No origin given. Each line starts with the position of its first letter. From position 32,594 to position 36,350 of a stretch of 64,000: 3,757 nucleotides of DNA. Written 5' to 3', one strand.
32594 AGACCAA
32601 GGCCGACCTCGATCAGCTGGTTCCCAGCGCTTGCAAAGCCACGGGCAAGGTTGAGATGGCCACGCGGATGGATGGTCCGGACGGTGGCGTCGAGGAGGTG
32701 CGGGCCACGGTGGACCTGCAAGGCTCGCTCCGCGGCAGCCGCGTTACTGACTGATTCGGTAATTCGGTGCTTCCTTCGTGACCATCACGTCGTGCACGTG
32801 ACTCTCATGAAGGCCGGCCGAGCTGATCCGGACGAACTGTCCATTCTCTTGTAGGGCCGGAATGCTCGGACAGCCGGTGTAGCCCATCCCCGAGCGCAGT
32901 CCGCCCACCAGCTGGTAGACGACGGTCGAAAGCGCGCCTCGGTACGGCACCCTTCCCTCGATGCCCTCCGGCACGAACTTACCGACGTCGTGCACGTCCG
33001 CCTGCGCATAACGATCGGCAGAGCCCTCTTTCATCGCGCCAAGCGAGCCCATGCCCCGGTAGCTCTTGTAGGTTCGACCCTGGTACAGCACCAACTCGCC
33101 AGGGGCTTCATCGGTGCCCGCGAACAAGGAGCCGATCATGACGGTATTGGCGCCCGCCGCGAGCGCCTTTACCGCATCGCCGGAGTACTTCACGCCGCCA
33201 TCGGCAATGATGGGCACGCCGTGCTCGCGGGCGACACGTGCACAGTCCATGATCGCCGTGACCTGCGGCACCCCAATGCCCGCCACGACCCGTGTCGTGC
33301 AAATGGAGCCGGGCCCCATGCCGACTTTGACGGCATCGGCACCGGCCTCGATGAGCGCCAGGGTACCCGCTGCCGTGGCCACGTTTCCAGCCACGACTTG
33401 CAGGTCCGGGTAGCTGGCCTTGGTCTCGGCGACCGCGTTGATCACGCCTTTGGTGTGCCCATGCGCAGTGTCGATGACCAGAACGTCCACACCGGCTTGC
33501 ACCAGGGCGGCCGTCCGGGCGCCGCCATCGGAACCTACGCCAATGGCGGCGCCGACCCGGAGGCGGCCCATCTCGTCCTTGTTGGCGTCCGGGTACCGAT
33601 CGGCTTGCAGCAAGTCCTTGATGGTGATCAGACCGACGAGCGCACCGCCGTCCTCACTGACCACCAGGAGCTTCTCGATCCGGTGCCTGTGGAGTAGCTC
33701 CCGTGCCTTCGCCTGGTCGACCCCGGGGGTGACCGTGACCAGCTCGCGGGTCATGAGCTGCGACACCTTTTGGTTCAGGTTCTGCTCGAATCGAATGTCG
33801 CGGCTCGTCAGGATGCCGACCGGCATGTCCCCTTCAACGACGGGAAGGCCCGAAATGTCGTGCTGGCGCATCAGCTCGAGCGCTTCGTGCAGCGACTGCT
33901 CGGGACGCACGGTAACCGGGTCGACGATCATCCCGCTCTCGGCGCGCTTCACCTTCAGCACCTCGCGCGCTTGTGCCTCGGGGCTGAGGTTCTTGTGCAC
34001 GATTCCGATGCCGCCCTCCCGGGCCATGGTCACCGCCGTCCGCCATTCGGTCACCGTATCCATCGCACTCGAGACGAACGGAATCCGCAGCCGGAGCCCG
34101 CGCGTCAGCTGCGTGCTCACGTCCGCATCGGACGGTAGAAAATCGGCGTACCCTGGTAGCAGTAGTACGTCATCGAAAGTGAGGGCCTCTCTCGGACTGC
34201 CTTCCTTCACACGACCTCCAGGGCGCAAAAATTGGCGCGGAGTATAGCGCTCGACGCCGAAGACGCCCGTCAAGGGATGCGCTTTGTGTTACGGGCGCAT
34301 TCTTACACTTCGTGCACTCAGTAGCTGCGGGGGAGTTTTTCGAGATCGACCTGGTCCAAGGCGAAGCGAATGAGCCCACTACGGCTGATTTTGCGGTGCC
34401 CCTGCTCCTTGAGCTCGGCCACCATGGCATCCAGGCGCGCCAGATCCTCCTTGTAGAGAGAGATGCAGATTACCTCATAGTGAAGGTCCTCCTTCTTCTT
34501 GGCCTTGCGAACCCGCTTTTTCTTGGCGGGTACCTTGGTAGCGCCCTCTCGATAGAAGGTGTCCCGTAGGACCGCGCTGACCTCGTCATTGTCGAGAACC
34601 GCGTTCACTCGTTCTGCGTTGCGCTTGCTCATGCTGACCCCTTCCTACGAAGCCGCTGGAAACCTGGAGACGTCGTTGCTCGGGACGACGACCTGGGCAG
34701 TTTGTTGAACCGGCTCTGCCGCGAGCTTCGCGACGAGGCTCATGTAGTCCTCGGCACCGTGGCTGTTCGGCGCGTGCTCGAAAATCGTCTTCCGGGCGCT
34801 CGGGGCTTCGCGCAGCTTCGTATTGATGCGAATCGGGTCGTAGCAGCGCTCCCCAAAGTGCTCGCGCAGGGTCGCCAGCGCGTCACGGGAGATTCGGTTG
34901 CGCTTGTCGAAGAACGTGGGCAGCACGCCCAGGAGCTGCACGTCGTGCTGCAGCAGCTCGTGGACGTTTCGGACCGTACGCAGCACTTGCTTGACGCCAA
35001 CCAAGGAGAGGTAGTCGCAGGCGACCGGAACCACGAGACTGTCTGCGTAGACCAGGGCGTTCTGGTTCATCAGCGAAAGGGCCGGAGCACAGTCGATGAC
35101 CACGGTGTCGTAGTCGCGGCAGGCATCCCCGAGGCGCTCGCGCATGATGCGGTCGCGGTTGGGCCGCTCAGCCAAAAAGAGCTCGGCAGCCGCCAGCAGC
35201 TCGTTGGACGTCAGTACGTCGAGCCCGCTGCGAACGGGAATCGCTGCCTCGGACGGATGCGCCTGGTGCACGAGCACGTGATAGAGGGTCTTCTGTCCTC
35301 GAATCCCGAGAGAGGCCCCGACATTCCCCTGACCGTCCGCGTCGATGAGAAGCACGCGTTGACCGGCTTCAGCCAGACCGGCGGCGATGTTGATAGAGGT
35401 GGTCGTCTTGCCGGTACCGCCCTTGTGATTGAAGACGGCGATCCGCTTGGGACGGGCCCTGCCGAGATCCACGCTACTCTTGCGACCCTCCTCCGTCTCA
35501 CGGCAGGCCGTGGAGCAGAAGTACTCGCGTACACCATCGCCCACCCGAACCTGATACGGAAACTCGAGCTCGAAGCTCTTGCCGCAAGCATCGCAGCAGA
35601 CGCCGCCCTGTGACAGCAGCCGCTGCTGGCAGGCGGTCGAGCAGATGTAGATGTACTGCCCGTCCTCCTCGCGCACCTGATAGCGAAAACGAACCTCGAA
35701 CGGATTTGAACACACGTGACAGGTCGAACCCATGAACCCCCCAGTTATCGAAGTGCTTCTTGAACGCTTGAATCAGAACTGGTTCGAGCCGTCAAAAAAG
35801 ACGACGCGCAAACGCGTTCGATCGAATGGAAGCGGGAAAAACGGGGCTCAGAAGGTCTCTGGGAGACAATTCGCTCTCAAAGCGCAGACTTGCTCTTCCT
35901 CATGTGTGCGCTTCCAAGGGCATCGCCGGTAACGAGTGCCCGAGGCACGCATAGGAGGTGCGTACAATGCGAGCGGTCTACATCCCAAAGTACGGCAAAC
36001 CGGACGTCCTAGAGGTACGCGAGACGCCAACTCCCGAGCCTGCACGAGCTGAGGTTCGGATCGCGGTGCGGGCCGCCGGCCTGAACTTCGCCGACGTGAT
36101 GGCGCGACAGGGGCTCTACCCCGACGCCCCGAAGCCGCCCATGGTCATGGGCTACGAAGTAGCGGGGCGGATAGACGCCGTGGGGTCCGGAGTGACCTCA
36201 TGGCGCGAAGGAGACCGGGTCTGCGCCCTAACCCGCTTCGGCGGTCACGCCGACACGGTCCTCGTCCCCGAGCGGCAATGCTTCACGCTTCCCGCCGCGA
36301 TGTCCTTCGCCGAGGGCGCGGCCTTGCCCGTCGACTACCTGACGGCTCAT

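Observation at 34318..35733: ParA ATPase fused to two TRASH-type zinc fingers, paired with a ParG-like RHH protein: an orphan chromosomal positioning module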

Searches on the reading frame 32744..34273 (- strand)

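Call 48: search_protein_families(library=ncbifam, proteins=[window:32744-34273:-], max_evalue=0.00001)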
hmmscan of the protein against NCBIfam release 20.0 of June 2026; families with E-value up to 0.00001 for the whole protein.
window:32744-34273:- (509 aa): 25 families
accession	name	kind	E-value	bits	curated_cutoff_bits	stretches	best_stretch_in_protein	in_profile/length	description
TIGR01302.1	IMP_dehydrog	equivalog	1.1e-185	617.9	481.5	1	30-476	1-450/450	IMP dehydrogenase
NF005311.0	PRK06843.1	equivalog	9.2e-129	429.9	779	2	223-497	127-401/404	inosine 5-monophosphate dehydrogenase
NF005869.0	PRK07807.1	equivalog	1.3e-103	347.6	549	1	24-492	6-473/479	GuaB1 family IMP dehydrogenase-related protein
NF052358.1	GMPRedGuaB1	equivalog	1.2e-101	341.3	675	1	25-491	7-472/479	GMP reductase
TIGR01303.1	IMP_DH_rel_1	equivalog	1.3e-93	314.5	562.75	1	25-492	6-471/475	GuaB1 family IMP dehydrogenase-related protein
NF005493.0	PRK07107.1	equivalog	8e-84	282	585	1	30-502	9-497/502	IMP dehydrogenase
NF003470.0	PRK05096.1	equivalog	1e-53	182.7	397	1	242-484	101-337/347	GMP reductase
TIGR01305.1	GMP_reduct_1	equivalog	1.5e-49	168.9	492.15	1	261-484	121-336/343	GMP reductase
NF003966.0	PRK05458.1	equivalog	2.3e-48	165.2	344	1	256-476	105-311/327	GMP reductase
TIGR01306.1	GMP_reduct_2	equivalog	7.9e-43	147.2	465.65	1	263-474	110-305/321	GMP reductase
TIGR01304.1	IMP_DH_rel_2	equivalog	2.5e-31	109.2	342.1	1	254-397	145-299/365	GuaB3 family IMP dehydrogenase-related protein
NF011445.0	PRK14869.2-1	equivalog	4.3e-09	35.3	483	0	166-221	66-120/548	putative manganese-dependent inorganic diphosphatase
NF041552.1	TF_PrdR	equivalog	4.6e-09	35.1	795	0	163-224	65-124/577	sigma-54 dependent transcriptional regulator PrdR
NF053603.1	HhpR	exception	1.1e-08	34.6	520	1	113-223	5-115/282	CBS domain-containing high hydrostatic pressure regulator HhpR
NF011449.0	PRK14869.2-5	equivalog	2.2e-08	33.6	411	0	165-235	64-132/451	putative manganese-dependent inorganic diphosphatase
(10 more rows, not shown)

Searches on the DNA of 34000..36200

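Call 50: search_rna_families(source=window, start=34000, end=36200, threshold=evalue, max_evalue=1)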
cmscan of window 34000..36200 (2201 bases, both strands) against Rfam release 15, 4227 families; matches with E-value up to 1: 0.
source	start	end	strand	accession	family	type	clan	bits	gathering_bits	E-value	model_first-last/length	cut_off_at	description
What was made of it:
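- Tried and rejected: RNA element upstream: no Rfam match (call 50).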
